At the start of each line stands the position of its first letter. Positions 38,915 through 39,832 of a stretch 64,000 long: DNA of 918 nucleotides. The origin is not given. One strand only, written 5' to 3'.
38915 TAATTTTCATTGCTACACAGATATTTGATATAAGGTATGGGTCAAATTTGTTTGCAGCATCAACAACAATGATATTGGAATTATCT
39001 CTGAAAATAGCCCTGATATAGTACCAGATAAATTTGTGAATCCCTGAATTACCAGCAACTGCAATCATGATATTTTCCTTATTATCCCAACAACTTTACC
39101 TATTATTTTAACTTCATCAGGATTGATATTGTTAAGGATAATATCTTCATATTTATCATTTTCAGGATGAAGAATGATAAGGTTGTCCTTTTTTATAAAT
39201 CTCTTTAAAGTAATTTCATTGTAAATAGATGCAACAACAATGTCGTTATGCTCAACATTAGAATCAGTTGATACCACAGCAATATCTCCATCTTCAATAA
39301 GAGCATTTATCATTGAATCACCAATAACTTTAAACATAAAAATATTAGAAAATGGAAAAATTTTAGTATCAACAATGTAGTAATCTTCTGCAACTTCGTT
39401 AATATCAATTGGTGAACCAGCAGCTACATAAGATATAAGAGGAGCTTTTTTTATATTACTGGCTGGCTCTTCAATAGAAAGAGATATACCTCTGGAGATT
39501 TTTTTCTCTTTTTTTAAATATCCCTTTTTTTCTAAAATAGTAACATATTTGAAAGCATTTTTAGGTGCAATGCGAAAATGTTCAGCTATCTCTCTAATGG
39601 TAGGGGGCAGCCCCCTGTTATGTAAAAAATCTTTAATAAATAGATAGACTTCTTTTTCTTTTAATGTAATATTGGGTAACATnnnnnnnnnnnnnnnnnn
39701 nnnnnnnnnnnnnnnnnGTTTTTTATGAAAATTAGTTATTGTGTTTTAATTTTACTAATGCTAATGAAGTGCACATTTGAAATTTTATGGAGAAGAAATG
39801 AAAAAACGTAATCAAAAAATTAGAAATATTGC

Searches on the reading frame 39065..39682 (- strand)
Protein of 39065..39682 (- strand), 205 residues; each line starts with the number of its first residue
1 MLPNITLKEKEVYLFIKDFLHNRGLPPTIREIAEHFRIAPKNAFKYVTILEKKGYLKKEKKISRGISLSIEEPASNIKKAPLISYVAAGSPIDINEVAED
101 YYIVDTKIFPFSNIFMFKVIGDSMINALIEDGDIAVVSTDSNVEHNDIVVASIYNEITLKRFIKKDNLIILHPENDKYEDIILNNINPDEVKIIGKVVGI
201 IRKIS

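Call 77: search_protein_families(library=pfam, proteins=[window:39065-39682:-], max_evalue=0.01)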
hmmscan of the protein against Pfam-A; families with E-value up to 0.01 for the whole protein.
window:39065-39682:- (205 aa): 6 families
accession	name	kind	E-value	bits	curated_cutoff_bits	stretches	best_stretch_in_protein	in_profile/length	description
PF00717.28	Peptidase_S24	-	1.8e-28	99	23.3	1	81-198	1-116/116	Peptidase S24-like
PF01726.22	LexA_DNA_bind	-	3.7e-11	43.1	23.7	1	6-65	5-65/65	LexA DNA binding domain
PF01047.28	MarR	-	0.00056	20.2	24.6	1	26-60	17-51/59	MarR family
PF21984.2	DnaD_N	-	0.0022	18.6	27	1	5-63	12-72/101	DnaD N-terminal domain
PF13730.12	HTH_36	-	0.0032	17.7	25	1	4-56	2-55/55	Helix-turn-helix domain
PF04703.18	FaeA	-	0.0061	17.3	20.7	0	19-66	8-54/62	FaeA-like protein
